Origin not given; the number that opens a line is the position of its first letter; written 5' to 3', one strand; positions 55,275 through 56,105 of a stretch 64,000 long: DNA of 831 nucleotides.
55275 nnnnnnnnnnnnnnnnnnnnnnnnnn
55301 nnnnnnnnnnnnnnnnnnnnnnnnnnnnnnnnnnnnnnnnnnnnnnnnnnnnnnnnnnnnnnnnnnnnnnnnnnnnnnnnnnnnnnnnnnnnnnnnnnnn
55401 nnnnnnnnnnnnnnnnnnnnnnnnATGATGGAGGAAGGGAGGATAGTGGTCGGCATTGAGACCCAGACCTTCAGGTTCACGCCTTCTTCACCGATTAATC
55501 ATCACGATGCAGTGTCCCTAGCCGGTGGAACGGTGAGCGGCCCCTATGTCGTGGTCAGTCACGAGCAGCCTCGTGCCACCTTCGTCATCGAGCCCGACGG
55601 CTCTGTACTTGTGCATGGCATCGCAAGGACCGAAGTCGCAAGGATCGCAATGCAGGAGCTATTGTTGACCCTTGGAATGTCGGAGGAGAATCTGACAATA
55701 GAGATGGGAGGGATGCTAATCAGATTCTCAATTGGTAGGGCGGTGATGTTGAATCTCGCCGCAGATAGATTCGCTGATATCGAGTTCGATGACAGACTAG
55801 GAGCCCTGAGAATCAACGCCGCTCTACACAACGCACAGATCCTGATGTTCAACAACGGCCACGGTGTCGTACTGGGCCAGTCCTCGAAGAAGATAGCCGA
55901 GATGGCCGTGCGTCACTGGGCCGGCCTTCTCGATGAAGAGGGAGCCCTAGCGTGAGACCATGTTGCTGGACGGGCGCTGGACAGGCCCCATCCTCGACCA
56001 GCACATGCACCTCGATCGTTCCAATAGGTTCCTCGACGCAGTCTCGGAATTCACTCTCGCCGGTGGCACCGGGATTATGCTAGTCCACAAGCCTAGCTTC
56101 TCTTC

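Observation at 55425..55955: Divergent two-repeat TBP-fold protein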

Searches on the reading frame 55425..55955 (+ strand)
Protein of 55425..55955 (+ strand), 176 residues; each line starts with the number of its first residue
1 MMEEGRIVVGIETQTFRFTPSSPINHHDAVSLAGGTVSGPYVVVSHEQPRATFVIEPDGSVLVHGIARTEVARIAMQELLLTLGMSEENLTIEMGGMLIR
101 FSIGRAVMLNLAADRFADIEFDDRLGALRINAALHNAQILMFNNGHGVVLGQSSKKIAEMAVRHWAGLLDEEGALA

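Call 3: search_protein_families(library=pfam, proteins=[window:55425-55955:+], max_evalue=1)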
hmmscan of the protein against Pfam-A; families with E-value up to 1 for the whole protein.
window:55425-55955:+ (176 aa): 1 family
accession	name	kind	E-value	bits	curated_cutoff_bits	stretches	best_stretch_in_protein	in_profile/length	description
PF00352.27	TBP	-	8e-07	29.3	22.9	2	97-170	7-83/85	Transcription factor TFIID (or TATA-binding protein, TBP)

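Call 4: search_protein_families(library=ncbifam, proteins=[window:55425-55955:+], max_evalue=1)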
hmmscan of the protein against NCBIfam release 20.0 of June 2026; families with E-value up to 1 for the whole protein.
window:55425-55955:+ (176 aa): 4 families
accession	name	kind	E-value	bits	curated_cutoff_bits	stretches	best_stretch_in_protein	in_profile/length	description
NF001594.0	PRK00394.1-3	equivalog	0.0065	15.8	278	0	40-88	131-179/182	TATA-box-binding protein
NF001593.0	PRK00394.1-2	subfamily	0.027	13.9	181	1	42-164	46-175/184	TATA-box-binding protein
TIGR03137.1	AhpC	equivalog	0.12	12.1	272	1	49-77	119-147/187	alkyl hydroperoxide reductase subunit C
NF001599.0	PRK00394.2-4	subfamily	0.15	11.8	307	1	40-94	41-98/185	TATA-box-binding protein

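Call 5: search_solved_structures(query=window:55425-55955:+, max_evalue=10, show_alignments=3)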
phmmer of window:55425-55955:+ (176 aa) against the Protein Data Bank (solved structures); distinct sequences matched with E-value up to 10: 2.
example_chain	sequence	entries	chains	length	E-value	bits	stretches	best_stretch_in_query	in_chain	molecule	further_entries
1pcz_A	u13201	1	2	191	0.069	15.9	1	40-175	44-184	TATA-BINDING PROTEIN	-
2z8u_A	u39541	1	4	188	0.99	12.2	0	40-83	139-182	TATA-box-binding protein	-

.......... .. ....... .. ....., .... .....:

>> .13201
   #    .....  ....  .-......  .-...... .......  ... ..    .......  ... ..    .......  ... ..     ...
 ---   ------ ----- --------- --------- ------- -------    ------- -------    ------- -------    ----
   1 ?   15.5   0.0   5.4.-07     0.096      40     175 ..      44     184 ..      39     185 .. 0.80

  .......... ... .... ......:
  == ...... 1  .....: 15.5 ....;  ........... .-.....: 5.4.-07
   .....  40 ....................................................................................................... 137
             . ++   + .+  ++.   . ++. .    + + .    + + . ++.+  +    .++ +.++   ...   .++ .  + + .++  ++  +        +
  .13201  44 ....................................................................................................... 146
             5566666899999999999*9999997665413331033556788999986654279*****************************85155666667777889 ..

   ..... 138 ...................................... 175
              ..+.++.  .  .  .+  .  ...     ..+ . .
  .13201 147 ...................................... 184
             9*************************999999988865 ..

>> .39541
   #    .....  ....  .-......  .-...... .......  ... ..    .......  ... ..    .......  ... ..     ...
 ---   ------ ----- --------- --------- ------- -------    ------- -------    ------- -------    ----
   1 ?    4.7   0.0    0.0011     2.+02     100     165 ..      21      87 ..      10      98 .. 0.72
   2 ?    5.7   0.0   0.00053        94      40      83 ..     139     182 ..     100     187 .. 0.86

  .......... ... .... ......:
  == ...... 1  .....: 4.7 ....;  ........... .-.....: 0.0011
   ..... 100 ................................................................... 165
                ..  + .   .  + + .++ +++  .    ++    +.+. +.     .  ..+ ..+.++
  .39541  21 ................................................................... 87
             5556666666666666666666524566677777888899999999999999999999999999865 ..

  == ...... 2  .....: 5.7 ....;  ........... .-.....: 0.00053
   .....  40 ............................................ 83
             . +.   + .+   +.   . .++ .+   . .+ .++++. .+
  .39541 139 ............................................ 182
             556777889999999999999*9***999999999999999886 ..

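Call 9: find_homologous_proteins(query=window:55425-55955:+, max_evalue=0.001)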
Query window:55425-55955:+ (176 aa): 95 proteins with E <= 0.001 among 347 candidates.
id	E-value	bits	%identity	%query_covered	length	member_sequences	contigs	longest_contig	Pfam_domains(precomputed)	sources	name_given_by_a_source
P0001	8.4e-106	368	98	100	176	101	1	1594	PF00352.28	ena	-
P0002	9.0e-104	362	95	100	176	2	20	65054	PF00352.28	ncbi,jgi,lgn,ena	jgi:TATA-box binding protein (TBP) (component of TFIID and TFIIIB)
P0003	3.5e-103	360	95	100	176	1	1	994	PF00352.28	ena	-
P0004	4.0e-103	360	95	99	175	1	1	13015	PF00352.28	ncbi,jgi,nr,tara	ncbi:MAG: hypothetical protein QF354_04210 [Candidatus Thalassarchaeum sp.]|nr:hypothetical protein 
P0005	5.3e-103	359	95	100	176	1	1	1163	PF00352.28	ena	-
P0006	7.4e-103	359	95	100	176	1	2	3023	PF00352.28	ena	-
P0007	1.2e-101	355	95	100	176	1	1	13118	PF00352.28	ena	-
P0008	1.1e-100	352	93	100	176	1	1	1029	-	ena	-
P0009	2.0e-99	348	91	100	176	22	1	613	PF00352.28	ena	-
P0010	1.3e-98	345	90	99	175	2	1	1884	PF00352.28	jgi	-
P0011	1.5e-98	345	90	100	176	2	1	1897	PF00352.28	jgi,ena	-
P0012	1.7e-98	345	90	100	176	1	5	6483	PF00352.28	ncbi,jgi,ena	jgi:hypothetical protein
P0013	7.5e-98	343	90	99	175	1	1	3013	PF00352.28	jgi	-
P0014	1.2e-97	342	91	99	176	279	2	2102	PF00352.28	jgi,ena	jgi:TATA-box binding protein (TBP) (component of TFIID and TFIIIB)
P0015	2.0e-97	341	90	100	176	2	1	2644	PF00352.28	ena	-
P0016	5.7e-97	340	90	100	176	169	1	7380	PF00352.28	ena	-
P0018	3.2e-89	315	85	99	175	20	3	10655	PF00352.28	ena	-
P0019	9.4e-87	307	80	99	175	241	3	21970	PF00352.28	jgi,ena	jgi:TATA-box binding protein (TBP) (component of TFIID and TFIIIB)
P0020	8.1e-84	297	95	84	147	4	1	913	PF00352.28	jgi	jgi:hypothetical protein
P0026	2.1e-78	279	74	100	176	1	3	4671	PF00352.28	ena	-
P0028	7.0e-78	278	73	100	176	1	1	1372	PF00352.28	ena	-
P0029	4.2e-77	275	94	80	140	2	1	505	PF00352.28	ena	-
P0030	3.8e-76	272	71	99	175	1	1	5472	PF00352.28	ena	-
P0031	1.0e-72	261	69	100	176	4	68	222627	PF00352.28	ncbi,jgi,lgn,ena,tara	jgi:TATA-box binding protein (TBP) (component of TFIID and TFIIIB)|tara:strand:- start:7681 stop:821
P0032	1.1e-71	258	68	100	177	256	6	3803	PF00352.28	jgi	jgi:hypothetical protein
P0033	3.3e-71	256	69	100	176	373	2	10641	PF00352.28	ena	-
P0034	4.5e-71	256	68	100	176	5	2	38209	PF00352.28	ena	-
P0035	5.6e-71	255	66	99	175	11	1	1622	PF00352.28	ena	-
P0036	6.7e-71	255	67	100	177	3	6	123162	PF00352.28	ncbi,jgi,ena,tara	tara:strand:- start:26 stop:559 length:534 start_codon:yes stop_codon:yes gene_type:complete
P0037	7.1e-71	255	67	99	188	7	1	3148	PF00352.28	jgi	-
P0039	1.2e-70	254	68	99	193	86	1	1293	PF00352.28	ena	-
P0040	2.2e-70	253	66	99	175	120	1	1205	PF00352.28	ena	-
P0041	2.5e-70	253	66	100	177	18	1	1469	PF00352.28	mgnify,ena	mgnify:CR=1 FL=1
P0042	6.7e-70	252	68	100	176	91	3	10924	PF00352.28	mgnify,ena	mgnify:FL=1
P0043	7.3e-70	252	69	100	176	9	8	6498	PF00352.28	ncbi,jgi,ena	-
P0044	7.8e-70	252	66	99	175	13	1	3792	PF00352.28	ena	-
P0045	4.4e-69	249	63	99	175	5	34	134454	PF00352.28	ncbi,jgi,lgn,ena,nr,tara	ncbi:MAG: hypothetical protein OR994_02415 [Candidatus Poseidoniales archaeon]|jgi:hypothetical prot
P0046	8.1e-68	245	67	99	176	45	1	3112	PF00352.28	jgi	jgi:TATA-box binding protein (TBP) (component of TFIID and TFIIIB)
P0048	4.1e-66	239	65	94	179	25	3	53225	PF00352.28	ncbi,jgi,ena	-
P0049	5.7e-66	239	62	99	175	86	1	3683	PF00352.28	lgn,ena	-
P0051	9.7e-66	238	64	94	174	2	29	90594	PF00352.28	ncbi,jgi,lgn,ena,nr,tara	ncbi:MAG: hypothetical protein L7R66_00435 [Candidatus Thalassarchaeaceae archaeon]|nr:hypothetical 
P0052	3.9e-64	233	66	93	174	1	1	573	PF00352.28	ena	-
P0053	5.5e-64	233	66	93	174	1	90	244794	PF00352.28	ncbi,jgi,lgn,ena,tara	tara:strand:- start:246 stop:770 length:525 start_codon:yes stop_codon:yes gene_type:complete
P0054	5.5e-64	233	66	93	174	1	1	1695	PF00352.28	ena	-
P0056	1.2e-63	231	65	93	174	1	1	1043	PF00352.28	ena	-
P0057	1.8e-63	231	63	95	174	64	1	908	PF00352.28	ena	-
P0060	8.7e-63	229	64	93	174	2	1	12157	PF00352.28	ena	-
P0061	2.3e-62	227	63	93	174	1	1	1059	PF00352.28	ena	-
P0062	1.7e-61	224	61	94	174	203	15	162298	PF00352.28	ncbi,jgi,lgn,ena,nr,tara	ncbi:MAG TPA: hypothetical protein HA315_05660 [Candidatus Thalassarchaeaceae archaeon]|jgi:TATA-box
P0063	9.9e-61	222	61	94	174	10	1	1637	PF00352.28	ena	-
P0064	7.6e-57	209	57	94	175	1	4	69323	PF00352.28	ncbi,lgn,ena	-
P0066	7.1e-56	206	54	99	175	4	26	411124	PF00352.28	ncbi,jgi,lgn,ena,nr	ncbi:MAG: hypothetical protein VX492_05890 [Candidatus Thermoplasmatota archaeon]|nr:hypothetical pr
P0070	3.1e-53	198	63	82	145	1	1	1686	PF00352.28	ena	-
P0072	1.2e-52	196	63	82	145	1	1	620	PF00352.28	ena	-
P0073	2.4e-52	195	62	83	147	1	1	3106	PF00352.28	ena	-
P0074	1.8e-51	192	60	83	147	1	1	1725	PF00352.28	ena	-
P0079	6.8e-49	183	52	95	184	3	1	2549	PF00352.28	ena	-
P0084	8.0e-46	173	51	95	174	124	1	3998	PF00352.28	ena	-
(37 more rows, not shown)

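Call 13: search_solved_structures(query=A1, max_evalue=1, show_alignments=2)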
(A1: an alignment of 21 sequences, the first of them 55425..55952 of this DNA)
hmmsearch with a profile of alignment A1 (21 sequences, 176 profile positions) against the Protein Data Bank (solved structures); distinct sequences matched with E-value up to 1: 19.
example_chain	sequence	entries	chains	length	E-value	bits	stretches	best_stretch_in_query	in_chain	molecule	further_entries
2z8u_A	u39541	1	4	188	0.00027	23.6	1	96-173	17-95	TATA-box-binding protein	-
1pcz_A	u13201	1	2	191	0.00029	23.5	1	42-175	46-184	TATA-BINDING PROTEIN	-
1ais_A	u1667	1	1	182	0.0011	21.6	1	42-171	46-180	PROTEIN (TATA-BINDING PROTEIN)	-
1d3u_A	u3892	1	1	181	0.0011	21.6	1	42-171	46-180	TATA-BINDING PROTEIN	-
1c9b_B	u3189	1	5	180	0.024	17.2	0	42-98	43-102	TATA BOX BINDING PROTEIN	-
1cdw_A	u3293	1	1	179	0.029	17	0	42-98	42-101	PROTEIN (TATA BINDING PROTEIN (TBP))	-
1tgh_A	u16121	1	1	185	0.031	16.9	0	42-98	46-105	PROTEIN (TATA BINDING PROTEIN (TBP))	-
1jfi_C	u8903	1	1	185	0.031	16.9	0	42-98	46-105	TATA-BOX-BINDING PROTEIN (TBP)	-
5n9g_B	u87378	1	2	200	0.037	16.6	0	42-98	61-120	TATA-box-binding protein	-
9fso_R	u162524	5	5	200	0.039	16.6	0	42-98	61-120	TATA-box-binding protein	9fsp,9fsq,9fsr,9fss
4wzs_D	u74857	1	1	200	0.12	15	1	115-170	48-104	ECU04_1440 protein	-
3oc3_C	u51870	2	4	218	0.14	14.7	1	115-170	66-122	TRANSCRIPTION INITIATION FACTOR TFIID (TFIID-1)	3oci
3eik_A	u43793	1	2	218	0.14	14.7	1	115-170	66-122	TATA-box-binding protein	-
1nvp_A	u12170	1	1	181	0.7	12.5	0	42-98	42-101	TATA box binding protein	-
4roc_B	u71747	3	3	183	0.7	12.5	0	42-98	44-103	TATA-box-binding protein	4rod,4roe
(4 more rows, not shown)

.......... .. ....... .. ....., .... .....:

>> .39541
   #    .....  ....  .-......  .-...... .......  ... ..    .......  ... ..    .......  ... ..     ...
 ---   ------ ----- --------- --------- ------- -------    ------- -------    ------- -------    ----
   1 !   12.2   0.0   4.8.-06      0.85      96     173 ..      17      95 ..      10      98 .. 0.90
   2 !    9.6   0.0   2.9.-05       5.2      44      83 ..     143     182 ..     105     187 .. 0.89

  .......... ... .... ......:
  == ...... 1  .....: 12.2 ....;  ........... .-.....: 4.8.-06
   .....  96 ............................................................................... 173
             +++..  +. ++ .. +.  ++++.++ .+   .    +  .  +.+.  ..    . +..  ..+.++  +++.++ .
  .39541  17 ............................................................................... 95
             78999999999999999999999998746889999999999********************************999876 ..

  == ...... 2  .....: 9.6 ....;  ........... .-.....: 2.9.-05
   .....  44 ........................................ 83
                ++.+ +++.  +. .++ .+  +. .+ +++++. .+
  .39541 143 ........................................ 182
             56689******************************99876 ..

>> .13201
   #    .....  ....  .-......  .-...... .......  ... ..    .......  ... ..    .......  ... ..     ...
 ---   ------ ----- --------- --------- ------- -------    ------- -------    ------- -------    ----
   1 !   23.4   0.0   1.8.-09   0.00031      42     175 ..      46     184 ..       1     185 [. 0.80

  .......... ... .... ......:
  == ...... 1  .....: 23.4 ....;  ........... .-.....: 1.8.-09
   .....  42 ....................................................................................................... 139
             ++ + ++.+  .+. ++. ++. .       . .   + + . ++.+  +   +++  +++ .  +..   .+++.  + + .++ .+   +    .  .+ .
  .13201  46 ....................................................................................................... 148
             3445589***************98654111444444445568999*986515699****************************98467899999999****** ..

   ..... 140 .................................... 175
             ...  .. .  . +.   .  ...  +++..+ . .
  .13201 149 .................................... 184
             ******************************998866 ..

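Call 19: find_encoding_contigs(protein=P0066, flank=10000, max_places=3)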
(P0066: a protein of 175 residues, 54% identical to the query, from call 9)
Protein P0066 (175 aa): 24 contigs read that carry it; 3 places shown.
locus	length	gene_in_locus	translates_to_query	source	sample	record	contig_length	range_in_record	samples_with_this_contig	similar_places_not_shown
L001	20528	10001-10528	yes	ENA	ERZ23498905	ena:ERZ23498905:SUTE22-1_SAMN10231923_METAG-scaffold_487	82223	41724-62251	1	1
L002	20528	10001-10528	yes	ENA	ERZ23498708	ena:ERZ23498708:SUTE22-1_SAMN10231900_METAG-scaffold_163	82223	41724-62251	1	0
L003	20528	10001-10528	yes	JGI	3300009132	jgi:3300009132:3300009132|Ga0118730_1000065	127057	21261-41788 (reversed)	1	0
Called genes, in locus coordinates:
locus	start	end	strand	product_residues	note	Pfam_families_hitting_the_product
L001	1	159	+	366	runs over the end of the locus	PF01467:CTP_transf_like, PF04019:DUF359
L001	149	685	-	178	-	-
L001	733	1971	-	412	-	PF05621:TniB (weak), PF13191:AAA_16, PF24883:NPHP3_N (faint), PF00004:AAA, PF13401:AAA_22, PF22606:Cdc6-ORC-like_ATPase_lid, PF22703:Cdc6_lid, PF09079:WHD_Cdc6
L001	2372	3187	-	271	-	PF23023:Anti-Pycsar_Apyc1, PF00753:Lactamase_B (weak), PF12706:Lactamase_B_2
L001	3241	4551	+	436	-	PF00667:FAD_binding_1, PF00175:NAD_binding_1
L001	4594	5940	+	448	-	PF00289:Biotin_carb_N, PF02222:ATP-grasp, PF02786:CPSase_L_D2, PF07478:Dala_Dala_lig_C, PF02785:Biotin_carb_C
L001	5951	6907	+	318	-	PF00294:PfkB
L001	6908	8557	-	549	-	-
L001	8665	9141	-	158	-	PF03061:4HBT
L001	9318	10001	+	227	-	-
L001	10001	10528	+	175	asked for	PF00352:TBP (faint)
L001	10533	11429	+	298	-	PF01026:TatD_DNase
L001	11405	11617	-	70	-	-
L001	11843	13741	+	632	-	PF00664:ABC_membrane, PF00005:ABC_tran, PF02463:SMC_N (faint)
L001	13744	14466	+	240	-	-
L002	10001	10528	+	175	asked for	PF00352:TBP (faint)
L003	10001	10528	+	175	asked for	PF00352:TBP (faint)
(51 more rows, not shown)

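Call 24: predict_structure(alignment_id=A1)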
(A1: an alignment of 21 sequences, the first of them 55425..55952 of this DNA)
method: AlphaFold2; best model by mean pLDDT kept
length: 176 residues; sequences in the alignment: 21
mean_pLDDT: 93.2   pTM: 0.73
mean pLDDT of the five models: 93.2, 92.6, 91.8, 91.1, 90.9
residues with pLDDT >= 90: 161; 70-90: 10; 50-70: 1; < 50: 4
segments of 3 or more residues with pLDDT < 50: 1-4
pLDDT, mean of each block of 10 residues (from residue 1): 67 94 96 96 94 96 93 96 94 93 95 96 95 96 96 94 96 93
secondary structure, 60 per line:
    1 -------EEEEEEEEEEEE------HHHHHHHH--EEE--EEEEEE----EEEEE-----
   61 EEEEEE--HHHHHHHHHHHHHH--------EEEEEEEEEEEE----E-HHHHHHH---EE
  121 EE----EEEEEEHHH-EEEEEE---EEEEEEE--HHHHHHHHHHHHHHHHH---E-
elements in order: E8-19 H26-33 E36-38 E41-46 E51-55 E61-66 H69-82 E91-102 H109-115 E119-122 E127-132 E137-142 E146-152 H155-171

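Call 28: fold_search(model_id=the predicted structure, library=pdb)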
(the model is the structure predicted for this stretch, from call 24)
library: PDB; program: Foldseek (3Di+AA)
matches with E <= 10: 1238; with E <= 0.001: 49
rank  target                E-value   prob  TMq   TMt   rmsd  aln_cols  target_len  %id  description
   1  1mp9_A                6.9e-13  1.00  0.82  0.75   2.7       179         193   19  TBP from a mesothermophilic archaeon, Sulfolobus acidocaldarius (released 2003-11-04)
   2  1mp9_B                9.8e-13  1.00  0.81  0.76   2.7       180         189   18  TBP from a mesothermophilic archaeon, Sulfolobus acidocaldarius (released 2003-11-04)
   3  1ais_A                1.5e-11  1.00  0.85  0.83   2.8       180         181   19  TATA-BINDING PROTEIN/TRANSCRIPTION FACTOR (II)B/TATA-BOX COMPLEX FROM PYROCOCCUS WOESEI (released 1997-07-07)
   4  1pcz_A                2.7e-11  1.00  0.85  0.82   2.6       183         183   19  STRUCTURE OF TATA-BINDING PROTEIN (released 1997-01-11)
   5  1cdw_A                1.0e-10  1.00  0.78  0.77   3.2       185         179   15  HUMAN TBP CORE DOMAIN COMPLEXED WITH DNA (released 1996-12-23)
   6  1qna_A                1.7e-10  1.00  0.77  0.75   3.2       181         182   14  Crystal structure of the T(-30) Adenovirus major late promoter TATA box variant bound to wild-type TBP (Arabidopsis th (released 2000-02-07)
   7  1qn7_A                2.2e-10  1.00  0.77  0.74   3.3       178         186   13  Crystal structure of the T(-27) Adenovirus major late promoter TATA box variant bound to wild-type TBP (Arabidopsis th (released 2000-02-07)
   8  1qn5_B                2.3e-10  1.00  0.78  0.74   3.3       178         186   13  Crystal structure of the G(-26) Adenovirus major late promoter TATA box variant bound to wild-type TBP (Arabidopsis th (released 2000-02-07)
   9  3eik_B                4.3e-10  1.00  0.76  0.75   3.1       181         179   15  double stranded DNA binding protein (released 2009-09-22)
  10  1vok_B                4.6e-10  1.00  0.75  0.71   3.2       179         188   14  ARABIDOPSIS THALIANA TBP (DIMER) (released 1996-11-08)
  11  2z8u_B                5.2e-10  1.00  0.81  0.81   2.5       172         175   20  Methanococcus jannaschii TBP (released 2008-08-26)
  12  4b0a                  5.2e-10  1.00  0.76  0.58   3.0       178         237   15  The high-resolution structure of yTBP-yTAF1 identifies conserved and competing interaction surfaces in transcriptional a (released 2013-07-03)
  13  1vok_A                5.5e-10  1.00  0.76  0.70   3.2       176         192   15  ARABIDOPSIS THALIANA TBP (DIMER) (released 1996-11-08)
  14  7egb_P                5.5e-10  1.00  0.77  0.76   3.2       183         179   15  TFIID-based holo PIC on SCP promoter (released 2021-05-05)
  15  4roc_B                5.5e-10  1.00  0.77  0.76   3.1       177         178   15  Human TFIIB-related factor 2 (Brf2) and TBP bound to U6#2 promoter (released 2015-12-30)
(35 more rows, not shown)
